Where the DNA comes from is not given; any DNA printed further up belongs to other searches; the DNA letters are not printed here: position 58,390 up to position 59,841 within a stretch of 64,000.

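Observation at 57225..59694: Secretion-type ATPase preceded by two tandem paralogous small membrane proteins of an unrecognised family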

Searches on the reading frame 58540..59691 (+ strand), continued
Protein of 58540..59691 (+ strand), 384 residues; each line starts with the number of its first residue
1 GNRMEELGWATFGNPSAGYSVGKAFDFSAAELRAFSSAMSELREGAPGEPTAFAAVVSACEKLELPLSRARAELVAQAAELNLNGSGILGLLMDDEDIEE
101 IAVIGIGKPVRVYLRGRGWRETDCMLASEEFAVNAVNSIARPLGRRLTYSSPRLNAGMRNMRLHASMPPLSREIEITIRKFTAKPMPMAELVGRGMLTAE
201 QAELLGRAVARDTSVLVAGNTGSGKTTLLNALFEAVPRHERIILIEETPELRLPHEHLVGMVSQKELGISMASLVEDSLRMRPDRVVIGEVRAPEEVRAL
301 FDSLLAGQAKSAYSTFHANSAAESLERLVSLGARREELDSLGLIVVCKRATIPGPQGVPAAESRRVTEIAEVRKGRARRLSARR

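Call 35: find_encoding_contigs(protein=P0096, flank=7000, max_places=1)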
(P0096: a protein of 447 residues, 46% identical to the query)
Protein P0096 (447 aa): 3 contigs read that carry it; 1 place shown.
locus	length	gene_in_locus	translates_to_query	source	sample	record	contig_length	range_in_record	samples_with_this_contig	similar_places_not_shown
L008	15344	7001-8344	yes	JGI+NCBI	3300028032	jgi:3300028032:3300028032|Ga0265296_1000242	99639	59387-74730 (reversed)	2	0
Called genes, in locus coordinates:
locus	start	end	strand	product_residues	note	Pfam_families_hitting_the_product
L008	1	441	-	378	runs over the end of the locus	PF01116:F_bP_aldolase, PF08013:GatZ_KbaZ-like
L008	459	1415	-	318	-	PF03320:FBPase_glpX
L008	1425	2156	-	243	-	PF00483:NTP_transferase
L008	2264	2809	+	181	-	-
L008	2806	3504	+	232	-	PF00535:Glycos_transf_2, PF13641:Glyco_tranf_2_3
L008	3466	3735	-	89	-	-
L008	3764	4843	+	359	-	PF01266:DAO, PF03486:HI0933_like (weak), PF05834:Lycopene_cycl, PF13450:NAD_binding_8 (weak), PF01494:FAD_binding_3 (weak)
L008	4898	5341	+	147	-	-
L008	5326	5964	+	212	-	PF22175:Ogg-HhH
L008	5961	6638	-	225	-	PF01255:Prenyltransf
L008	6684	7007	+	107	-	-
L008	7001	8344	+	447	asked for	PF00437:T2SSE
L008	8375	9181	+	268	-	PF00482:T2SSF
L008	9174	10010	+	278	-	PF00482:T2SSF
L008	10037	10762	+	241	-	PF09754:PAC2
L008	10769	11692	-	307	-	PF00288:GHMP_kinases_N, PF08544:GHMP_kinases_C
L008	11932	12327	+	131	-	PF00293:NUDIX, PF14815:NUDIX_4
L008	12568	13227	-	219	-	-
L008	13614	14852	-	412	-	PF01261:AP_endonuc_2 (weak)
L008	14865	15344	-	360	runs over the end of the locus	PF02906:Fe_hyd_lg_C, PF02256:Fe_hyd_SSU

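Call 36: find_encoding_contigs(protein=P0130, flank=7000, max_places=1)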
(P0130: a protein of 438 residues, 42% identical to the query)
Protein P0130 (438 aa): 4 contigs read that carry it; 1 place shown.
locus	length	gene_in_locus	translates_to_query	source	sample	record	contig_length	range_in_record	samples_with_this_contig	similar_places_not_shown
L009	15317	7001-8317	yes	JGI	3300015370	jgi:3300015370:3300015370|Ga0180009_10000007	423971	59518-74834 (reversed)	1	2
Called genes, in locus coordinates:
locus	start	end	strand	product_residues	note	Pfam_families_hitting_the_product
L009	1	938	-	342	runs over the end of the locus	PF01073:3Beta_HSD, PF01370:Epimerase, PF02719:Polysacc_synt_2 (weak), PF04321:RmlD_sub_bind, PF05368:NmrA, PF07993:NAD_binding_4, PF13460:NAD_binding_10, PF16363:GDP_Man_Dehyd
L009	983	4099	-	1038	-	PF25596:CPSase_L_D1, PF02786:CPSase_L_D2, PF02222:ATP-grasp (weak), PF07478:Dala_Dala_lig_C, PF02787:CPSase_L_D3, PF25596:CPSase_L_D1, PF02786:CPSase_L_D2, PF15632:ATPgrasp_Ter (weak), +1 more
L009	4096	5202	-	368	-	PF00988:CPSase_sm_chain, PF07722:Peptidase_C26 (faint), PF00117:GATase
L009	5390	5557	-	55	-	-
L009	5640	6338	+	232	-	-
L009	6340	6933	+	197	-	-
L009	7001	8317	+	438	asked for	PF00437:T2SSE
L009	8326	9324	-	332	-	PF00814:TsaD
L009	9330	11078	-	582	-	-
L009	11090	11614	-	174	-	-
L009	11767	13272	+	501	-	PF00149:Metallophos, PF04042:DNA_pol_E_B, PF12850:Metallophos_2 (faint)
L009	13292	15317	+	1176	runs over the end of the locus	PF03833:PolC_DP2_N, PF24844:PolC_DP2_central, PF24846:PolC_DP2_cat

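Call 37: find_encoding_contigs(protein=P0051, flank=7000, max_places=1)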
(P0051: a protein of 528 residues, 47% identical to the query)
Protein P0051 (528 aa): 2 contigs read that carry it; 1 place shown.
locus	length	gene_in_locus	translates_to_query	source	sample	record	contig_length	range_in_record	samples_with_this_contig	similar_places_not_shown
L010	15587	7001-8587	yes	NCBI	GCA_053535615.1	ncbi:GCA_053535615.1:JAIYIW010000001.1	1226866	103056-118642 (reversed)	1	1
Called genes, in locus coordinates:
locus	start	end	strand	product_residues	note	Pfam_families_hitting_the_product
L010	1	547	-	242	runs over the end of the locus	PF00483:NTP_transferase, PF12804:NTP_transf_3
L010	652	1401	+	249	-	PF00535:Glycos_transf_2, PF13641:Glyco_tranf_2_3 (weak)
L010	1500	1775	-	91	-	-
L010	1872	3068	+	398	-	PF01494:FAD_binding_3, PF01266:DAO (faint)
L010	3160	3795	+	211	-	-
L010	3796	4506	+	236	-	-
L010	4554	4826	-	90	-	-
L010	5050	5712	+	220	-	-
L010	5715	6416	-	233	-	PF01255:Prenyltransf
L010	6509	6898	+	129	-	PF02643:DUF192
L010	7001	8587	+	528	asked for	PF00437:T2SSE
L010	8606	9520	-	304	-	PF00574:CLP_protease (faint), PF25145:NfeD1b_N, PF01343:Peptidase_S49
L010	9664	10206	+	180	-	PF01864:CarS-like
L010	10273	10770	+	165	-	PF09721:Exosortase_EpsH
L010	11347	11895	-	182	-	-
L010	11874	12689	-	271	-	-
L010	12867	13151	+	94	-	-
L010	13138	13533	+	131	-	PF01850:PIN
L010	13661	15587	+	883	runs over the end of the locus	PF01411:tRNA-synt_2c, PF07973:tRNA_SAD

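Call 42: find_related_loci(query=A6, collection=genome_contigs, flank=8000)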
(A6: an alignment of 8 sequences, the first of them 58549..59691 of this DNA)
Query A6 (381 aa) in genome_contigs; peptide patterns used: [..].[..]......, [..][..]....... (x = any residue, [..] = any of these).
600 stretches matched a pattern (row limit reached: there are more); 561 encode a relative of the query (tblastn E <= 1e-3); the best 80 are kept; 80 distinct loci.
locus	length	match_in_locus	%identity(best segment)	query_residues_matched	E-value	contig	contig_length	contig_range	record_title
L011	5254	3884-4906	43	16-369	4e-84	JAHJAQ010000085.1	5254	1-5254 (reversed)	MAG: Candidatus Micrarchaeota archaeon isolate Modern_marine.mb.22 Modern_marine.mb.22_k141_1460348, whole genome shotgu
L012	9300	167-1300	42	1-372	7e-83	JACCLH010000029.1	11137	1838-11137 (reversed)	MAG: Candidatus Micrarchaeota archaeon isolate Sv348 k141_1933088, whole genome shotgun sequence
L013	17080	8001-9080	39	18-373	2e-78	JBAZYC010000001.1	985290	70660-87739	MAG: archaeon isolate SO_2017_GW1_71 NODE_17_length_985290_cov_1.729804_OW334_2017, whole genome shotgun sequence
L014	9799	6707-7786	39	23-377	2e-77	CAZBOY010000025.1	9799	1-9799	MAG TPA_asm: Candidatus Woesearchaeota archaeon isolate SRP178699_co2_446 genome assembly, contig: NODE_7030_length_9799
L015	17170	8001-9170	38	3-377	2e-75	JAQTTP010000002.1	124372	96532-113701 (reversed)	MAG: Candidatus ainarchaeum sp. isolate STB_43 NODE_342_length_124372_cov_4.520761_Sandtown_B, whole genome shotgun sequ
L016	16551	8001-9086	41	11-369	8e-70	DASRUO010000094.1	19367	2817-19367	MAG TPA_asm: archaeon isolate SMAG_U8114 k141_1512050, whole genome shotgun sequence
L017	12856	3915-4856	34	82-381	8e-48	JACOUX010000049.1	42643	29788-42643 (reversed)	MAG: Candidatus Woesearchaeota archaeon isolate NC_groundwater_84_Ag_S-0.1um_40_33 S35_SO-1_scaffold_256882, whole genom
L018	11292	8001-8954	34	64-377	1e-47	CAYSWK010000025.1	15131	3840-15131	MAG TPA_asm: Candidatus Micrarchaeota archaeon isolate SRP192515_co1_84 genome assembly, contig: NODE_3769_length_15131_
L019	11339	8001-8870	37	82-371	3e-47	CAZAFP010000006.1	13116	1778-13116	MAG TPA_asm: uncultured Methanosarcinales archaeon isolate binchicken_co32_262 genome assembly, contig: NODE_7924_length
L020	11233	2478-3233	37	82-327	9e-47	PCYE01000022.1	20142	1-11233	MAG: Candidatus Woesearchaeota archaeon CG10_big_fil_rev_8_21_14_0_10_33_12 CG10_8_21_14_0.10_scaffold_2309_c, whole gen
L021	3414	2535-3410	37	82-373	3e-46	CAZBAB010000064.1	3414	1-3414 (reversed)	MAG TPA_asm: Candidatus Woesearchaeota archaeon isolate binchicken_co357_152 genome assembly, contig: NODE_16871_length_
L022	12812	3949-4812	35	82-369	4e-46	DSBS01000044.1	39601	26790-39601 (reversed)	MAG TPA_asm: Candidatus Woesearchaeota archaeon isolate SpSt-1178 Ga0129302_1000270, whole genome shotgun sequence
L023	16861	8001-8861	37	82-368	3e-46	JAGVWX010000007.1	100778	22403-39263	Candidatus Pacearchaeota archaeon isolate RIFCSPHIGHO2_01_FULL_39_44 rifcsphigho2_01_scaffold_1935, whole genome shotgun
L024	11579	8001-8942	36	61-369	7e-46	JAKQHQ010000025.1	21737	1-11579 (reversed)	MAG: archaeon isolate USDE_metabat.173 k141_465099, whole genome shotgun sequence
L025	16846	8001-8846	36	88-369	2e-45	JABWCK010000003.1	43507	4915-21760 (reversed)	MAG: Candidatus Micrarchaeota archaeon isolate MAG_54 scaffold_699, whole genome shotgun sequence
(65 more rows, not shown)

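Call 80: search_protein_families(library=pfam, proteins=[L009:9330-11075:-, L009:11090-11611:-], max_evalue=0.01)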
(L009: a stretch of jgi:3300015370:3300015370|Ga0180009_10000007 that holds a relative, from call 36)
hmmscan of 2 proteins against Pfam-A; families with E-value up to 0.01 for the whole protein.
L009:9330-11075:- (581 aa): 2 families
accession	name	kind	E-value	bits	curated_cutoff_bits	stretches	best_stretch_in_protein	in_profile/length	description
PF05048.19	NosD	-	1.3e-15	57.8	23.6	1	60-210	30-175/212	Periplasmic copper-binding protein (NosD)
PF13229.12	Beta_helix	-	1.1e-11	45.1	25.9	1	64-188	18-141/158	Right handed beta helix region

L009:11090-11611:- (173 aa): 0 families

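Call 85: search_protein_families(library=padloc, proteins=[window:58549-59691:+], max_evalue=0.01)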
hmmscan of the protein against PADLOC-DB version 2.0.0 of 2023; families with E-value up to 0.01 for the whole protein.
window:58549-59691:+ (381 aa): 4 families
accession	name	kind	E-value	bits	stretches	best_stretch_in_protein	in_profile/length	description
PDLC04140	mad8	-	3.1e-06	24.9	1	207-278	25-100/314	mads_8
PDLC01995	RtcR_PspF2--CARF_AAA_HTH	-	0.0021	15.2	1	204-238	185-219/481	-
PDLC05065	PDC-S68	-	0.0023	13.7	1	196-232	608-643/1221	-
PDLC05066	PDC-S68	-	0.0073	12.3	1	195-237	580-621/1202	-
